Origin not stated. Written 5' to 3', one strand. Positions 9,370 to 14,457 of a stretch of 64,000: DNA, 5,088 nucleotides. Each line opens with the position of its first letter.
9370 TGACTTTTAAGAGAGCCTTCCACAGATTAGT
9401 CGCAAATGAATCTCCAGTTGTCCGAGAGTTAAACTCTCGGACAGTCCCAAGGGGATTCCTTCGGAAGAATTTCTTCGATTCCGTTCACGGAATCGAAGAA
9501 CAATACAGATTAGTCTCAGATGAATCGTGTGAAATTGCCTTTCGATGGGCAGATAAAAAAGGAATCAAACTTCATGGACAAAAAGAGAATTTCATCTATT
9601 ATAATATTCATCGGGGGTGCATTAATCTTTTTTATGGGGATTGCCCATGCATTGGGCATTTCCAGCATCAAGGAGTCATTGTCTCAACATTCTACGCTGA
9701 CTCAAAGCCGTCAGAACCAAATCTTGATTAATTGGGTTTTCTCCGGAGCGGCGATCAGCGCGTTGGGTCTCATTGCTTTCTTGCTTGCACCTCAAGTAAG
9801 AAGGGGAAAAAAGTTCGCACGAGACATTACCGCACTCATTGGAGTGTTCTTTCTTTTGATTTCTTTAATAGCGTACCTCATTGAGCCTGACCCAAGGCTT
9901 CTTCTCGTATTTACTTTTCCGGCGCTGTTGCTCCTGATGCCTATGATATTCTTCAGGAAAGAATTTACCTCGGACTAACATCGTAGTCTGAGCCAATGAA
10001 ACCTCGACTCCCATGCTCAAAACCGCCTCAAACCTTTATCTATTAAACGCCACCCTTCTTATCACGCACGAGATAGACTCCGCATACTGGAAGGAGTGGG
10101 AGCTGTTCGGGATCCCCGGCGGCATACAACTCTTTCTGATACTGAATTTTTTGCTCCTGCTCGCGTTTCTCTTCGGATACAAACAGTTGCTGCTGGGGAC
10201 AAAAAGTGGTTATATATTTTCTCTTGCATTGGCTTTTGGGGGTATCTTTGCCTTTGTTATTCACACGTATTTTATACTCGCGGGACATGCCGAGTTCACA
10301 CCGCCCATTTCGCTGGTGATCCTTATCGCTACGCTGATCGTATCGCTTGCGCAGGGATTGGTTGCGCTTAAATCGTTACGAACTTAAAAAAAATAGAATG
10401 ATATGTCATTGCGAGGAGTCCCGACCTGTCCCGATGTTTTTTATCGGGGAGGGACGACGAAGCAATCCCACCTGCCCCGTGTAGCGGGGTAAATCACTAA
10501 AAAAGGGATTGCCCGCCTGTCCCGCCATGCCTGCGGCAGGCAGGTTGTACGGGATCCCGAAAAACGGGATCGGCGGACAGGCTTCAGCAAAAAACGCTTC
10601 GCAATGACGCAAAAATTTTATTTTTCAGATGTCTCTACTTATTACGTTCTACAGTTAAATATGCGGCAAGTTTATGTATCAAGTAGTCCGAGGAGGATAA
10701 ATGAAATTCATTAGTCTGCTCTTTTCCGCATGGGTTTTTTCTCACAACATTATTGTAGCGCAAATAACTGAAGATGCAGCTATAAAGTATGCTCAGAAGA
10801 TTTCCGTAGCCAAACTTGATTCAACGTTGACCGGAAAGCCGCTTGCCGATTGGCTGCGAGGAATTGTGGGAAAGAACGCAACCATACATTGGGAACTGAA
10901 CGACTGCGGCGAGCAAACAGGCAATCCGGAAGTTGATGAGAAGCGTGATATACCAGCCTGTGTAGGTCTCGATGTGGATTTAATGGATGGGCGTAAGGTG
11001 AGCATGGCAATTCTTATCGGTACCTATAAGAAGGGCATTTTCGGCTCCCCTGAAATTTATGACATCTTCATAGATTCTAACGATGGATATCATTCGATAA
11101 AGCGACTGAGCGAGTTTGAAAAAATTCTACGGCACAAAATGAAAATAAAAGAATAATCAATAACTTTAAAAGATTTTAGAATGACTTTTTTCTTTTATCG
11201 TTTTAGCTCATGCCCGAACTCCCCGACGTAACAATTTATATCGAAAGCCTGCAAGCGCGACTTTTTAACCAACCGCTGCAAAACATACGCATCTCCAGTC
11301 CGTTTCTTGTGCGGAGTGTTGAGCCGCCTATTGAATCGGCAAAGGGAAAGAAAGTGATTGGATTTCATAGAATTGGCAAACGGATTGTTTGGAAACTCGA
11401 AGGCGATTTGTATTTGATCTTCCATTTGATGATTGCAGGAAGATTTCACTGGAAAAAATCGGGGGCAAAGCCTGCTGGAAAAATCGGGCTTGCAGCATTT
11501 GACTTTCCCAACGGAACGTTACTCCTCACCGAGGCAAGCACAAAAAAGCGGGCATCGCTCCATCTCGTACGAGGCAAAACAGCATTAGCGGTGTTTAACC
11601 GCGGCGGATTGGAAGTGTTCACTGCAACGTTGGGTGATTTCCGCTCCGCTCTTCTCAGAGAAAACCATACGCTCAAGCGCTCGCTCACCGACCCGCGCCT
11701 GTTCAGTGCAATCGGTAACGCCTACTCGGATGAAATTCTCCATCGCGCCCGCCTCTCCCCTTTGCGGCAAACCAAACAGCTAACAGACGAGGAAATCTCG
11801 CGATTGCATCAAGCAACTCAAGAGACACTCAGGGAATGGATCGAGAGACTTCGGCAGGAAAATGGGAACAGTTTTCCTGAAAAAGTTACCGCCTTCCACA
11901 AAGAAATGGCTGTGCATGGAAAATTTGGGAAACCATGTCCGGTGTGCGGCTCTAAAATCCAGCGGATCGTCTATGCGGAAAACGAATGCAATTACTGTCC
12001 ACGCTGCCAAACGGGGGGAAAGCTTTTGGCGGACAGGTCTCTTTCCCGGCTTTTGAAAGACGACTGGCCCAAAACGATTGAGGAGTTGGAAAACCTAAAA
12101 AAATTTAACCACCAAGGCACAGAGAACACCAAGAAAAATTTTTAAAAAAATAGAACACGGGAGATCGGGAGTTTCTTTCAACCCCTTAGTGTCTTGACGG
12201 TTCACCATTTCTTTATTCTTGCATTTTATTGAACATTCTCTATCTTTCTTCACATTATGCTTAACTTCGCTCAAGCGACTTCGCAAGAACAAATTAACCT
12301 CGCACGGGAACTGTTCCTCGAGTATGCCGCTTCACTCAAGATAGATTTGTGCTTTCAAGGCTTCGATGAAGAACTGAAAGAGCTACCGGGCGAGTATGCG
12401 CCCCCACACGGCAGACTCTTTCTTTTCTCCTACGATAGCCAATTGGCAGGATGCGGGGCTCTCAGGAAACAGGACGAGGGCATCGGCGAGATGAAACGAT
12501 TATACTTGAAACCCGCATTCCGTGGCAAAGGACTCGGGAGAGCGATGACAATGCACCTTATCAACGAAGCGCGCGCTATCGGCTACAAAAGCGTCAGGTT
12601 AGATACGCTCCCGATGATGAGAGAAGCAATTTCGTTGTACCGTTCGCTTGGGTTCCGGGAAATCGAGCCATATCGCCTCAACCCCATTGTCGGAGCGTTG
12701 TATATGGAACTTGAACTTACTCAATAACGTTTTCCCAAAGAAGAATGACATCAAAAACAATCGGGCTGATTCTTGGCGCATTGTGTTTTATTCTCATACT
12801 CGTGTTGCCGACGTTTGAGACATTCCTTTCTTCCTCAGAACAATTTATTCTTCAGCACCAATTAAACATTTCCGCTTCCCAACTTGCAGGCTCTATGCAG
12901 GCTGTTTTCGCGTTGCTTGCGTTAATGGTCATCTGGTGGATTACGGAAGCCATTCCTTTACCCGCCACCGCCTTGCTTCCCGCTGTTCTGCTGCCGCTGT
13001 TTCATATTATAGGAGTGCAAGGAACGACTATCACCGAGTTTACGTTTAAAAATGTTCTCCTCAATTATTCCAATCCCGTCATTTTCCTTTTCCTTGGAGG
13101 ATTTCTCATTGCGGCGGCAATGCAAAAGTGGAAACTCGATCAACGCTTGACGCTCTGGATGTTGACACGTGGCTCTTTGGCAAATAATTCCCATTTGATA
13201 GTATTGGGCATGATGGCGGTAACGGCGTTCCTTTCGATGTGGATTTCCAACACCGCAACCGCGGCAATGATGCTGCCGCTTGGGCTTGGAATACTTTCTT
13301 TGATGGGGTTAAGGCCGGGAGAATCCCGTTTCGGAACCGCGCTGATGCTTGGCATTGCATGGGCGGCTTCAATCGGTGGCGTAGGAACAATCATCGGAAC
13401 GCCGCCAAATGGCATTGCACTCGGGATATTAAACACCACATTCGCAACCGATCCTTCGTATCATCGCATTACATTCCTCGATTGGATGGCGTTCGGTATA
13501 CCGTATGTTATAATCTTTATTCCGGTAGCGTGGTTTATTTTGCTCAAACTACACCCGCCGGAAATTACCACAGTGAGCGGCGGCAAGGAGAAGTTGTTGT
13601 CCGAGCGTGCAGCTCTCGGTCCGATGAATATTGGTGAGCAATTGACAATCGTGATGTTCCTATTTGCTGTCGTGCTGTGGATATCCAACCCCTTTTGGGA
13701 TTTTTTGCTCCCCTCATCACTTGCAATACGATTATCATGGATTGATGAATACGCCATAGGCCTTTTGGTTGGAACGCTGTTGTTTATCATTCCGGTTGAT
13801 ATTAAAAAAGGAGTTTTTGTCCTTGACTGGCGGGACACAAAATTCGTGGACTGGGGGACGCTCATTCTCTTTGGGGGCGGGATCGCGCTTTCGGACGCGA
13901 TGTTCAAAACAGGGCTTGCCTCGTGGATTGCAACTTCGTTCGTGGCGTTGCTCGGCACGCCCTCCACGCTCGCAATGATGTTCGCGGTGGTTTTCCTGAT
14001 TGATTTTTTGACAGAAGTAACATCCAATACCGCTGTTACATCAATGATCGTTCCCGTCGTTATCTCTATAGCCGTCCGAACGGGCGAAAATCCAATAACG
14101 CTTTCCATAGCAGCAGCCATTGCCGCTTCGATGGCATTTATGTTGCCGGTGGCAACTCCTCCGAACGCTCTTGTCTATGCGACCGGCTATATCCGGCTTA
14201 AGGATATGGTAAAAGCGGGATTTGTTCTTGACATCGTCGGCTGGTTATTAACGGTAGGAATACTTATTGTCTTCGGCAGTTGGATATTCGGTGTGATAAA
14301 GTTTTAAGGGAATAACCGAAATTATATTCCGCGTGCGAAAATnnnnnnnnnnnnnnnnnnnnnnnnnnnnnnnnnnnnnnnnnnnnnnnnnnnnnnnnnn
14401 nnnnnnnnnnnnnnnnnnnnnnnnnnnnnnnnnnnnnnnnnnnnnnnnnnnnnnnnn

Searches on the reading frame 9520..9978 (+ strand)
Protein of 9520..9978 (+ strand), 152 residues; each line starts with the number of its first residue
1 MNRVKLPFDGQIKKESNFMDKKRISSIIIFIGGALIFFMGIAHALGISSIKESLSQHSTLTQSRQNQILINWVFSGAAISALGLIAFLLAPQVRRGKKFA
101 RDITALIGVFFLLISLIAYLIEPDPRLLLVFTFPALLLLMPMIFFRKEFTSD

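Call 21: search_protein_families(library=ncbifam, proteins=[window:9520-9978:+], max_evalue=0.00001)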
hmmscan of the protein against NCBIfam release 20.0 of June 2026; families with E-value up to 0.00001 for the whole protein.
window:9520-9978:+ (152 aa): 0 families

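Call 27: find_encoding_contigs(protein=window:9520-9978:+, flank=6000, max_places=10)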
Protein window:9520-9978:+ (152 aa): 2 contigs read that carry it; 1 place shown.
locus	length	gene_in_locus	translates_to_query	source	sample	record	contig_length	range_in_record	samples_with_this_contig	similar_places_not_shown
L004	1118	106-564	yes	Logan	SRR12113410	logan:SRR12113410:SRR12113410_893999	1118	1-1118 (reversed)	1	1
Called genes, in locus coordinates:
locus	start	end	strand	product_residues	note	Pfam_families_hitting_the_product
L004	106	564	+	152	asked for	-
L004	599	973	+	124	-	PF20460:DUF6713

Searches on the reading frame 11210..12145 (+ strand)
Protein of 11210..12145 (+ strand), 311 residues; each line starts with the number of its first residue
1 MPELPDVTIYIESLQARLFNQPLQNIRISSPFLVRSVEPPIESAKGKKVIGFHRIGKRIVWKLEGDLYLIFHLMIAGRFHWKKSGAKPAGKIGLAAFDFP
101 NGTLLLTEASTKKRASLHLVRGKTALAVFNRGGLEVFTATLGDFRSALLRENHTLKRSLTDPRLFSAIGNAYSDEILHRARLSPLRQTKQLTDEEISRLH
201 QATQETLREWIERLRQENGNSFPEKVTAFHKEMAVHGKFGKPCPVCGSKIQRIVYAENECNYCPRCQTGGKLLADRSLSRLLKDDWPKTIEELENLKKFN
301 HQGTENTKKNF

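Call 21: search_protein_families(library=ncbifam, proteins=[window:11210-12145:+], max_evalue=0.00001)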
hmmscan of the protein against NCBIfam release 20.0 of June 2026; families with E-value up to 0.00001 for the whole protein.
window:11210-12145:+ (311 aa): 7 families
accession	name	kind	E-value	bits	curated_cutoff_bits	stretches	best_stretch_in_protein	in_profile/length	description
TIGR00577.1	fpg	equivalog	2e-38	132.3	203.3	1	1-267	1-276/276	DNA-formamidopyrimidine glycosylase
NF002211.1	PRK01103.1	equivalog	3.2e-36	125.3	212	1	1-267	1-273/274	bifunctional DNA-formamidopyrimidine glycosylase/DNA-(apurinic or apyrimidinic site) lyase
NF011386.0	PRK14811.1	equivalog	8.3e-33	113.7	414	1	1-269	1-264/269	DNA-formamidopyrimidine glycosylase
NF011385.0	PRK14810.1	equivalog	2.2e-32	112.6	423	1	1-267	1-271/272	DNA-formamidopyrimidine glycosylase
NF010551.0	PRK13945.1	equivalog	3.5e-22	79.1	348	1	1-268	1-282/282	DNA-formamidopyrimidine glycosylase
NF007763.0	PRK10445.1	equivalog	1.7e-14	53.9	252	1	1-267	1-262/263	endonuclease VIII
NF040775.1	endonuc_Nei2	equivalog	1.4e-09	37.8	400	1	151-267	142-251/252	endonuclease VIII Nei2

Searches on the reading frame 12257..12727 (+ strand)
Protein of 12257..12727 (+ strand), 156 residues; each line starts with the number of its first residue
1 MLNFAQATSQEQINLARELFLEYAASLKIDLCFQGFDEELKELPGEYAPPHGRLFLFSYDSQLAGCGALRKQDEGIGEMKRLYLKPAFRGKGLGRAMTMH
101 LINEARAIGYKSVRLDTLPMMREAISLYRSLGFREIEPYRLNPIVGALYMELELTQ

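Call 21: search_protein_families(library=ncbifam, proteins=[window:12257-12727:+], max_evalue=0.00001)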
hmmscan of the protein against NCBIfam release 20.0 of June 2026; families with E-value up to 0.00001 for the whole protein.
window:12257-12727:+ (156 aa): 4 families
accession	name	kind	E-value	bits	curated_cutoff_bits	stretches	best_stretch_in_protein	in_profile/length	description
NF040503.1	resist_ArsN1a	equivalog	2e-09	37.4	170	1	72-140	73-140/159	arsinothricin resistance N-acetyltransferase ArsN1 family A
TIGR01575.1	rimI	equivalog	7e-08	32.7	86.4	1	52-137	32-116/132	ribosomal protein S18-alanine N-acetyltransferase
NF005840.0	PRK07757.1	equivalog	7e-08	32.5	154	1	55-141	45-126/153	N-acetyltransferase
NF005921.0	PRK07922.1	equivalog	1.3e-07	31.4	180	1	60-143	55-133/170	amino-acid N-acetyltransferase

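Call 52: find_encoding_contigs(protein=window:12257-12727:+, flank=5000, max_places=6)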
Protein window:12257-12727:+ (156 aa): 2 contigs read that carry it; 2 places shown.
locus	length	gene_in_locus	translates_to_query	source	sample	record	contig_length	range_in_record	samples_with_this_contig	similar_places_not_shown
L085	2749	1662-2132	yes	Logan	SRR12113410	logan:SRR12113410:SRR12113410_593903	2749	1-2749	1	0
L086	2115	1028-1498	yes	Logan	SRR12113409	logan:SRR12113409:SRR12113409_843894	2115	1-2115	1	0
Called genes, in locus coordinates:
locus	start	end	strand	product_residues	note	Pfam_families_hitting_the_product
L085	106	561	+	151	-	-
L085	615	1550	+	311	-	PF01149:Fapy_DNA_glyco, PF06831:H2TH, PF06827:zf-FPG_IleRS (weak)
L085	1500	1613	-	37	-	-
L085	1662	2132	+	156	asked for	PF13673:Acetyltransf_10, PF00583:Acetyltransf_1, PF13508:Acetyltransf_7, PF08445:FR47 (weak)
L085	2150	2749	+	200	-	?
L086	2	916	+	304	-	?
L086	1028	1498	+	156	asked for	PF13673:Acetyltransf_10, PF00583:Acetyltransf_1, PF13508:Acetyltransf_7, PF08445:FR47 (weak)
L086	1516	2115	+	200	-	?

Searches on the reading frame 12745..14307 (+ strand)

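Call 21: search_protein_families(library=ncbifam, proteins=[window:12745-14307:+], max_evalue=0.00001)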
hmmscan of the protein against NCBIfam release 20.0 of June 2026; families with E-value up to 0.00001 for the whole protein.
window:12745-14307:+ (520 aa): 1 family
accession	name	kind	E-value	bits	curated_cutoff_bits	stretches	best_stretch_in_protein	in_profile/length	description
TIGR00785.1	dass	subfamily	1.2e-97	327.4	198.6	1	50-510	9-443/444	DASS family sodium-coupled anion symporter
